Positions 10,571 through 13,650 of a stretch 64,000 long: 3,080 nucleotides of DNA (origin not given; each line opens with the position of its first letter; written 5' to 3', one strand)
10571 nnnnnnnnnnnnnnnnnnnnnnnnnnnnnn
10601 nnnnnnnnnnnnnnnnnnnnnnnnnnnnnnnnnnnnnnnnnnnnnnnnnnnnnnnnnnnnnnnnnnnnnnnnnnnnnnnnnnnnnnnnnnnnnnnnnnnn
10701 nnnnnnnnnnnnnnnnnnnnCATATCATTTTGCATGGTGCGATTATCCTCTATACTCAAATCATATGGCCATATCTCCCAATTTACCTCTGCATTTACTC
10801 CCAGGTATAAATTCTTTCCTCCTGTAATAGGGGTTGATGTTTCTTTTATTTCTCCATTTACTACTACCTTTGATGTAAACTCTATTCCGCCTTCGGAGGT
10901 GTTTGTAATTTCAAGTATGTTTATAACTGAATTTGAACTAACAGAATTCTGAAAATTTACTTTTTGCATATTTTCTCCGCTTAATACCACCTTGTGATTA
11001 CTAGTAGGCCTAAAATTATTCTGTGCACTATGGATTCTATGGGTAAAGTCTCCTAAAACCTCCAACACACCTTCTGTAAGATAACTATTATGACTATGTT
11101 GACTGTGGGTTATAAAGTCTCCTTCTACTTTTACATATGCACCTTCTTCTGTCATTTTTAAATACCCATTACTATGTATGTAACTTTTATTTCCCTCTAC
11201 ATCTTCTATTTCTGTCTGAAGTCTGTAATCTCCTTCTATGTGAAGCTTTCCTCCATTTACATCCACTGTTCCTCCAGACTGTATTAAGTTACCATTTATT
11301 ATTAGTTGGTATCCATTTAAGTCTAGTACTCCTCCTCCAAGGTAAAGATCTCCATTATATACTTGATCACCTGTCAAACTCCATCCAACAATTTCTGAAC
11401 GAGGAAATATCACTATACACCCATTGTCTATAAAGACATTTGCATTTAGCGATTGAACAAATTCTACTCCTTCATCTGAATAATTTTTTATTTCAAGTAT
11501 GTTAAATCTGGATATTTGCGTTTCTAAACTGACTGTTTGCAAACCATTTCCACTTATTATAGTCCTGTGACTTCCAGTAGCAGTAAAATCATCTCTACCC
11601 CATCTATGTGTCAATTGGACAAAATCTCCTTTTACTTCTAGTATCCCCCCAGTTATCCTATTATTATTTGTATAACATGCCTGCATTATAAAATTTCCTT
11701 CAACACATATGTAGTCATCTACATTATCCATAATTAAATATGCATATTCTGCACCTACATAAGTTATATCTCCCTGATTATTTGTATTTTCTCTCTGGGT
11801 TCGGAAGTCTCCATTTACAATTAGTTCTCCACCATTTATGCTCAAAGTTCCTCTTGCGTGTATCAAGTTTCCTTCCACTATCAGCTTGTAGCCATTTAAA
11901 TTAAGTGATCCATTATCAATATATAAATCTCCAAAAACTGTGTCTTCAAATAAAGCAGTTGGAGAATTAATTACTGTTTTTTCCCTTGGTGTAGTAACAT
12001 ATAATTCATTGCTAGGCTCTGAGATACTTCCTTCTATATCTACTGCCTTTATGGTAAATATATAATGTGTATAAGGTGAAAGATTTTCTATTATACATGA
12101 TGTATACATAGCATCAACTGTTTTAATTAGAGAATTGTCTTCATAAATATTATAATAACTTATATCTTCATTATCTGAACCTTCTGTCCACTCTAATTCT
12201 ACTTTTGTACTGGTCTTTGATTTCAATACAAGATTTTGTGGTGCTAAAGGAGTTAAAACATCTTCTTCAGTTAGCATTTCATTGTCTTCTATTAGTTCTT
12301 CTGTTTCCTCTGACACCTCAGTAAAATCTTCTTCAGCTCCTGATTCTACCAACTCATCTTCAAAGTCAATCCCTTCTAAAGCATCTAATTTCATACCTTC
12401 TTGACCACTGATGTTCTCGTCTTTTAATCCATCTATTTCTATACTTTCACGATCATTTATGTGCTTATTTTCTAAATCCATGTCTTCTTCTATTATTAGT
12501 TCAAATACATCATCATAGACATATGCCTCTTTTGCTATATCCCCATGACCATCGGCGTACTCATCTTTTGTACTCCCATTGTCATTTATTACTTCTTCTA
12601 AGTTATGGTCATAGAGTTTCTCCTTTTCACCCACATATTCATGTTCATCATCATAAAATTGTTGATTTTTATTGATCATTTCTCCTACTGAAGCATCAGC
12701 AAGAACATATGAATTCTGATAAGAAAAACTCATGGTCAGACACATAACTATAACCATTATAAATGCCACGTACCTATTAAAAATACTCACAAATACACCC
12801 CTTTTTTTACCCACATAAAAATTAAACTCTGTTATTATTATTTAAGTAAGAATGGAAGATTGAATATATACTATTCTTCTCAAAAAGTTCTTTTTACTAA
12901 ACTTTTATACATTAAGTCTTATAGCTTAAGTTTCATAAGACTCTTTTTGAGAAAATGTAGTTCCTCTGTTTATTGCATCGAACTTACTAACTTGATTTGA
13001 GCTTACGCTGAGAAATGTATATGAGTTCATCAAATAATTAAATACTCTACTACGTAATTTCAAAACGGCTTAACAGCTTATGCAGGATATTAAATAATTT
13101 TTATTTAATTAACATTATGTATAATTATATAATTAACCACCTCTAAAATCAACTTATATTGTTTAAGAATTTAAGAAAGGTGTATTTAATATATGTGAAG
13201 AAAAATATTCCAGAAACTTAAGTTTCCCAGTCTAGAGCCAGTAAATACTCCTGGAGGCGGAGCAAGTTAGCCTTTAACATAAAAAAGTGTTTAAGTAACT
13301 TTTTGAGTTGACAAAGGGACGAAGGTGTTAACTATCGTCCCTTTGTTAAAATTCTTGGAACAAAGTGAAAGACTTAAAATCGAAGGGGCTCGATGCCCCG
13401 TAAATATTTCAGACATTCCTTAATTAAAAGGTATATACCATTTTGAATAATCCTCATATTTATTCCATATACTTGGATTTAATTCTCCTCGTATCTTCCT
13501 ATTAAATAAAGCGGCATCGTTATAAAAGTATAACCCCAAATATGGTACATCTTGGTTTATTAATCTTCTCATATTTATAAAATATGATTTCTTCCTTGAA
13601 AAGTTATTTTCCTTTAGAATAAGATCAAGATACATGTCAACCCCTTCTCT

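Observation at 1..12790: Giant (more than 4260 aa, partial) secreted protein built from beta-helix modules and a long FN3/Ig-like domain array, with near-identical tandem DNA repeats inside the gene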

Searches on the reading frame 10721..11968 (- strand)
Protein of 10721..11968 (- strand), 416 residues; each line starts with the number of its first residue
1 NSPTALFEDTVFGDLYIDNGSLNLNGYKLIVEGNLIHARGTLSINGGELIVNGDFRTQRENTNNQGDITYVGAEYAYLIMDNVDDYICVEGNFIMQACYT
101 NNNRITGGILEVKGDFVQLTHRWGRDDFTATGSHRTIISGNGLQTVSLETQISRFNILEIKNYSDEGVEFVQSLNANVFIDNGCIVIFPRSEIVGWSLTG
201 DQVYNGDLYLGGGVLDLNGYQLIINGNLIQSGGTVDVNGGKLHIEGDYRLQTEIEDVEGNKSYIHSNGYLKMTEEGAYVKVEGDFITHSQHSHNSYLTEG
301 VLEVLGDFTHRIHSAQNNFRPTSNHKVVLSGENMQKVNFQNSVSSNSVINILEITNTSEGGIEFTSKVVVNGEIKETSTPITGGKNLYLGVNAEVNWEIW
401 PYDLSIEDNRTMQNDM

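Call 24: find_homologous_proteins(query=window:10721-11968:-, max_evalue=0.00001)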
Query window:10721-11968:- (416 aa): 115 proteins with E <= 0.00001 among 5835 candidates.
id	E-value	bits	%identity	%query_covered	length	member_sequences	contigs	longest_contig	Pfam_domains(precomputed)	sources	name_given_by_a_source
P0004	5.3e-130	452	62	80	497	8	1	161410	PF00041.28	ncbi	ncbi:Fibronectin type III domain protein, partial [Acetivibrio thermocellus YS]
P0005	6.3e-119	416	48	99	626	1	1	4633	PF00041.28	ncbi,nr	ncbi:MAG: fibronectin type III domain-containing protein, partial [Bacillota bacterium]|nr:fibronect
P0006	6.8e-110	386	43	88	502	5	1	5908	PF03968.20,PF00041.28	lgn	-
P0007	1.4e-109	385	40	79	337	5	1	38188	-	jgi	-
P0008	3.0e-106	374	44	94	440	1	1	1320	-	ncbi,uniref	ncbi:hypothetical protein, partial [Acinetobacter baumannii]|uniref:hypothetical protein n=1 Tax=Aci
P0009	4.1e-91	324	44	82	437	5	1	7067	-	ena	-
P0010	1.3e-90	322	40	82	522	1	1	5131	-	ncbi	-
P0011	4.8e-88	314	49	82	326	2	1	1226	-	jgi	jgi:hypothetical protein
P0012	1.1e-87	313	40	78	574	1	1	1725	-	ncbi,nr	ncbi:MAG: hypothetical protein D3907_14465, partial [Candidatus Electrothrix sp. AUS3]|nr:hypothetic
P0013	1.7e-87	312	39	88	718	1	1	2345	PF00041.28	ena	-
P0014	1.4e-84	303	42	75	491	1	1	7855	-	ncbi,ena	-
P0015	6.3e-82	294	50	74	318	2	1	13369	-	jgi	-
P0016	4.0e-78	281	43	99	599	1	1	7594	-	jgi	jgi:hypothetical protein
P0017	9.0e-77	277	43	80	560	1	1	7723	PF02412.24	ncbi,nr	ncbi:MAG: hypothetical protein D3920_07615, partial [Candidatus Electrothrix sp. AW2]|nr:hypothetica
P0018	6.0e-75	271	46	84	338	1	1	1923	-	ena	-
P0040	1.1e-51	194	35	92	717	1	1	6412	PF04519.20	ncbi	-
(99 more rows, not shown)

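Call 27: find_encoding_contigs(protein=P0004, flank=10000, max_places=3)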
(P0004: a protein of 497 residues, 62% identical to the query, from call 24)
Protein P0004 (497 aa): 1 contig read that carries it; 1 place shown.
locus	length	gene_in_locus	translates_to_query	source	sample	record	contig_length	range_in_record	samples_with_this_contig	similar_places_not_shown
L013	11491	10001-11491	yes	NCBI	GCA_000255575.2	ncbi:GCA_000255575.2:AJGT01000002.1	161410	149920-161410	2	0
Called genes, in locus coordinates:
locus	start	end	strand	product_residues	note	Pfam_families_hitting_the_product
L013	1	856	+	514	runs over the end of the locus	PF02142:MGS, PF01808:AICARFT_IMPCHas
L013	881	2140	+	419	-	PF02844:GARS_N, PF01071:GARS_A, PF02655:ATP-grasp_3 (weak), PF02786:CPSase_L_D2, PF02222:ATP-grasp, PF02843:GARS_C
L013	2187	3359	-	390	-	PF13641:Glyco_tranf_2_3, PF00535:Glycos_transf_2, PF10111:Glyco_tranf_2_2, PF07719:TPR_2 (faint), PF13181:TPR_8 (faint), PF13431:TPR_17 (weak), PF00515:TPR_1 (weak), PF13424:TPR_12 (weak), +1 more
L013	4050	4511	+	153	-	PF00583:Acetyltransf_1, PF13673:Acetyltransf_10, PF13508:Acetyltransf_7, PF08445:FR47 (weak)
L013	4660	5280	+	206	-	PF01467:CTP_transf_like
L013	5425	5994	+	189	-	PF01966:HD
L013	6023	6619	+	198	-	PF13399:LytR_C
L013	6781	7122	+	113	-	PF02410:RsfS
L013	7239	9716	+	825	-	PF00133:tRNA-synt_1, PF01406:tRNA-synt_1e (faint), PF01921:tRNA-synt_1f (faint), PF09334:tRNA-synt_1g, PF13603:tRNA-synt_1_2, PF00133:tRNA-synt_1, PF09334:tRNA-synt_1g, PF08264:Anticodon_1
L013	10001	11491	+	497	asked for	PF00041:fn3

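Call 32: predict_structure(alignment_id=A1)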
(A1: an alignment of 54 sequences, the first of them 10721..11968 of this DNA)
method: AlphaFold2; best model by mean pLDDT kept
length: 416 residues; sequences in the alignment: 54
mean_pLDDT: 94.1   pTM: 0.89
mean pLDDT of the five models: 94.1, 93.4, 93.2, 92.9, 92.9
residues with pLDDT >= 90: 356; 70-90: 52; 50-70: 8; < 50: 0
segments of 3 or more residues with pLDDT < 50: none
pLDDT, mean of each block of 10 residues (from residue 1): 86 95 98 96 98 97 95 92 98 88 90 96 78 97 95 92 98 91 93 94 98 96 98 97 99 93 95 98 97 96 99 93 98 98 93 97 98 94 95 84 87 75
secondary structure, 60 per line:
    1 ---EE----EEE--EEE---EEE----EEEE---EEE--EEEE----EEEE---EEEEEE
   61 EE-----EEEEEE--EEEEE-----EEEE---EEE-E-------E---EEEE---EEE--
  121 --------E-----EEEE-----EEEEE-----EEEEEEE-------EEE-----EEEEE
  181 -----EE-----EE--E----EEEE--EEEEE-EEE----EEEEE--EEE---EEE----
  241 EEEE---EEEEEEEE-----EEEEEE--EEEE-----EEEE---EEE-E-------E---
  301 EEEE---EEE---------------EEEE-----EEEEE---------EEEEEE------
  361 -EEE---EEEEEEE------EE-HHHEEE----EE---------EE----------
elements in order: E10-12 E15-17 E21-23 E28-31 E35-37 E40-43 E48-51 E55-62 E68-73 E76-80 E86-89 E93-95 E109-112 E116-118 E135-138 E144-148 E154-160 E168-170 E176-180 E202-205 E208-212 E214-216 E221-225 E228-230 E234-236 E241-244 E248-255 E261-266 E269-272 E278-281 E285-287 E301-304 E308-310 E326-329 E335-339 E349-354 E362-364 E368-374 E387-389

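Call 35: fold_search(model_id=the predicted structure, library=pdb)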
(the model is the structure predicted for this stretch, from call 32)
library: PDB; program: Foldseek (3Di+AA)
matches with E <= 10: 84; with E <= 0.001: 0
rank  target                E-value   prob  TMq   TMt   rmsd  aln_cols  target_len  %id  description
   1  8c50_A                1.2e-01  0.08  0.13  0.15  16.8       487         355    9  Pontibacter korlensis curli subunit CsgA (released 2023-06-28)
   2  7o9q_B                2.6e-01  0.04  0.10  0.11  18.0       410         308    9  Crystal structure of the Awp1 (adhesin-like wall protein 1) A-domain from Candida glabrata (released 2021-12-15)
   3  7koh_C                3.3e-01  0.10  0.17  0.14  15.8       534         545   12  Crystal structure of antigen 43 from Escherichia coli EDL933 (released 2022-03-09)
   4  3p4g_D                4.2e-01  0.18  0.19  0.23  14.1       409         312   10  X-ray crystal structure of a hyperactive, Ca2+-dependent, beta-helical antifreeze protein from an Antarctic bacterium (released 2011-04-27)
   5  6a40_A                4.2e-01  0.08  0.18  0.16  20.3       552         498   10  complex structure of Alginate lyase AlyF-OU02 with G4 (released 2019-05-01)
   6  4oj5_B                4.6e-01  0.09  0.20  0.14  15.1       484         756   10  Crystal Structure of a Putative Tailspike Protein (TSP1, orf210) from Escherichia coli O157:H7 Bacteriohage CBA120 (released 2014-03-26)
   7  4oj5_A                4.6e-01  0.09  0.20  0.13  15.7       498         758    9  Crystal Structure of a Putative Tailspike Protein (TSP1, orf210) from Escherichia coli O157:H7 Bacteriohage CBA120 (released 2014-03-26)
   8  3p4g_C                4.8e-01  0.12  0.17  0.21  14.6       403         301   11  X-ray crystal structure of a hyperactive, Ca2+-dependent, beta-helical antifreeze protein from an Antarctic bacterium (released 2011-04-27)
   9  5uyt_B                5.1e-01  0.10  0.21  0.21  17.3       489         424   10  Crystal structure of ice binding protein from an Antarctic bacterium Flavobacteriaceae (released 2017-10-25)
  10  6n2c_A                7.4e-01  0.08  0.15  0.15  17.1       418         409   13  The Crystal Structure of Caldicellulosiruptor hydrothermalis Tapirin C-terminal domain (released 2018-12-19)
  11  6n2c_B                7.7e-01  0.09  0.16  0.17  16.0       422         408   11  The Crystal Structure of Caldicellulosiruptor hydrothermalis Tapirin C-terminal domain (released 2018-12-19)
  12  4oj5_C                1.0e+00  0.07  0.20  0.13  15.6       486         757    9  Crystal Structure of a Putative Tailspike Protein (TSP1, orf210) from Escherichia coli O157:H7 Bacteriohage CBA120 (released 2014-03-26)
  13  7koh_D                1.1e+00  0.06  0.18  0.15  17.6       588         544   10  Crystal structure of antigen 43 from Escherichia coli EDL933 (released 2022-03-09)
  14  2uve_A                1.2e+00  0.03  0.14  0.11  21.1       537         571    9  Structure of Yersinia enterocolitica Family 28 Exopolygalacturonase (released 2007-05-08)
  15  3p4g_A                1.2e+00  0.07  0.15  0.19  14.4       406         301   10  X-ray crystal structure of a hyperactive, Ca2+-dependent, beta-helical antifreeze protein from an Antarctic bacterium (released 2011-04-27)
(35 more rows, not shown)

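Call 69: search_solved_structures(query=A1, max_evalue=1)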
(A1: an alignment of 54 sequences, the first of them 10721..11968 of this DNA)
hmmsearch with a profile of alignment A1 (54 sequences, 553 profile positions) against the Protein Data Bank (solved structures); distinct sequences matched with E-value up to 1: 7.
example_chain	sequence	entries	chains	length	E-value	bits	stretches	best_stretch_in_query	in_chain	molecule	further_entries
7qs6_A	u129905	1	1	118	0.14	14.1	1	290-327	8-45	Lipopolysaccharide export system protein LptA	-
6gd5_A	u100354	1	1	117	0.14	14.1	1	290-327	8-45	Lipopolysaccharide export system protein LptA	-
8gaj_A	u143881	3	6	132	0.2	13.6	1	290-326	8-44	Lipopolysaccharide export system protein LptA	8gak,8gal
7zax_A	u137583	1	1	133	0.32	12.9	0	293-326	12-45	Lipopolysaccharide export system protein LptA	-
5hzp_B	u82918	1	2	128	0.42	12.6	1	159-201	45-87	C4b-binding protein alpha chain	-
7zed_A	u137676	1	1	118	0.61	12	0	289-327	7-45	Lipopolysaccharide export system protein LptA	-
1ohz_B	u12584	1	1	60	0.74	11.7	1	482-529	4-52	ENDO-1,4-BETA-XYLANASE Y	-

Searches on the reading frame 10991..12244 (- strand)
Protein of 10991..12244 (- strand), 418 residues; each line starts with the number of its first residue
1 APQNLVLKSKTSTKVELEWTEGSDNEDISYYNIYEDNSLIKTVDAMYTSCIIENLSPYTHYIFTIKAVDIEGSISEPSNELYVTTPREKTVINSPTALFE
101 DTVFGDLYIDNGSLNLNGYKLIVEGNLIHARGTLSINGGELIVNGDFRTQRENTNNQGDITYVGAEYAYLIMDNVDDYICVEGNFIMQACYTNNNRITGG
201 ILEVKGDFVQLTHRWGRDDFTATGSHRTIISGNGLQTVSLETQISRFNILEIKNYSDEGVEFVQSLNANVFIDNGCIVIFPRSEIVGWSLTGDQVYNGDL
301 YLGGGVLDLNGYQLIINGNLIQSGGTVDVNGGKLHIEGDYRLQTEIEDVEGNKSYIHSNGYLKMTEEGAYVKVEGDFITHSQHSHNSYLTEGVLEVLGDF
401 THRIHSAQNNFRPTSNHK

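Call 82: find_related_loci(query=window:10991-12244:-, collection=metagenome_contigs, flank=10000)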
Query window:10991-12244:- (418 aa) in metagenome_contigs; peptide patterns used: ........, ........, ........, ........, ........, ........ (x = any residue, [..] = any of these).
136 stretches matched a pattern; 4 encode a relative of the query (tblastn E <= 1e-3); 4 distinct loci.
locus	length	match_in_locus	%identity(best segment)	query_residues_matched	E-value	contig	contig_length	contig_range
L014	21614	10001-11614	52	89-418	1e-102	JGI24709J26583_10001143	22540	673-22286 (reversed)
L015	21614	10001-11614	52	89-418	7e-103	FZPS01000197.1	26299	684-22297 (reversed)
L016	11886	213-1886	48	89-418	2e-96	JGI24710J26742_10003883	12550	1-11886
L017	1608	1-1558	59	86-418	2e-78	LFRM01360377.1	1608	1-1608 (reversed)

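Call 84: search_protein_families(library=pfam, proteins=[L014:9569-21124:+], max_evalue=0.001)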
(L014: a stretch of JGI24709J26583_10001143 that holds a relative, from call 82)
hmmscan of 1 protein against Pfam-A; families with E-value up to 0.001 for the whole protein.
L014:9569-21124:+ (3852 aa): 14 families
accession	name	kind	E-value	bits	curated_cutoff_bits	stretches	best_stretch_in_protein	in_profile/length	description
PF00041.27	fn3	-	4.1e-34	117.1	25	4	1981-2060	2-82/84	Fibronectin type III domain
PF18911.6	PKD_4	-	1.2e-23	83.4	27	1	2860-2940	3-85/85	PKD domain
PF00801.26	PKD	-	2.5e-14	53.5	23.5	1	2868-2935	8-76/80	PKD domain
PF18998.6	Flg_new_2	-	3.7e-13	49.7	23.6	1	3663-3730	7-71/73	Divergent InlB B-repeat domain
PF17957.7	Big_7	-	1.9e-11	44.9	24.1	1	2271-2318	1-44/70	Bacterial Ig domain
PF16794.11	fn3_4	-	8.4e-10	39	27.1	0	2173-2259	3-101/103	Fibronectin-III type domain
PF19077.6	Big_13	-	5.3e-09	36.9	27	0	2717-2751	61-94/102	Bacterial Ig-like domain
PF13620.12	CarboxypepD_reg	-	8.9e-07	29.6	32.3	1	2950-3024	3-79/82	Carboxypeptidase regulatory-like domain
PF25788.1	Ig_Rha78A_N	-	1e-06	29.4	27.4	0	2619-2652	64-97/105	Rha78A-like, N-terminal immunoglobulin domain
PF09479.16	Flg_new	-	2.1e-06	28.2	27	1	3597-3639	1-41/65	Listeria-Bacteroides repeat domain (List_Bact_rpt)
PF22352.2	K319L-like_PKD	-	8e-06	26.2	27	1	2865-2940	1-84/84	K319L-like, PKD domain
PF25059.1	FN3_DSCAM-DSCAML_C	-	4.6e-05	24.1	39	0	2395-2459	19-80/89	DSCAM/DSCAML C-terminal Fn3-like domain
PF25523.1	Ig_RIMBP2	-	7.9e-05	23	27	0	1887-1935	2-58/105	RIMBP2-like, immunoglobulin-like domain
PF19743.5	ASTN1_2_fn3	-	0.00034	21.3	24.3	0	2822-2851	92-121/123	ASTN1/2 Fn3 domain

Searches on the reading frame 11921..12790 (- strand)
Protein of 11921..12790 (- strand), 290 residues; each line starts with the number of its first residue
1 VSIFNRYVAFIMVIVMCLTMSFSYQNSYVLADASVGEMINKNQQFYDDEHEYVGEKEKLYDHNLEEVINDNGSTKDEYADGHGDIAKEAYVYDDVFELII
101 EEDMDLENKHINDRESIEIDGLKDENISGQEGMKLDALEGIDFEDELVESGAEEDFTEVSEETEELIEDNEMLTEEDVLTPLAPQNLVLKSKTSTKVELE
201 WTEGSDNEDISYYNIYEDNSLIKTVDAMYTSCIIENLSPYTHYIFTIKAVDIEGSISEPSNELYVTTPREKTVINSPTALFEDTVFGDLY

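Call 53: search_protein_families(library=pfam, proteins=[window:11921-12790:-], max_evalue=0.01)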
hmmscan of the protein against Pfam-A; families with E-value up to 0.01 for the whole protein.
window:11921-12790:- (290 aa): 2 families
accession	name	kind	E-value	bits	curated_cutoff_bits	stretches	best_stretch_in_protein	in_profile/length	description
PF00041.27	fn3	-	3e-12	47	25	1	183-265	2-83/84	Fibronectin type III domain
PF19743.5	ASTN1_2_fn3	-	0.00069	20.4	24.3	1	226-261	83-118/123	ASTN1/2 Fn3 domain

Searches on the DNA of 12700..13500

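Call 40: search_rna_families(source=window, start=12700, end=13500, threshold=evalue, max_evalue=1)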
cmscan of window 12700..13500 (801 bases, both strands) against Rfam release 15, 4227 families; matches with E-value up to 1: 1.
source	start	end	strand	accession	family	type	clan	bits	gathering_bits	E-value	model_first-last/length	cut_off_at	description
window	13189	13346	+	RF02728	HrrF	Gene; sRNA;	-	23.3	77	0.12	1-116/116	no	Haemophilus regulatory RNA responsive to iron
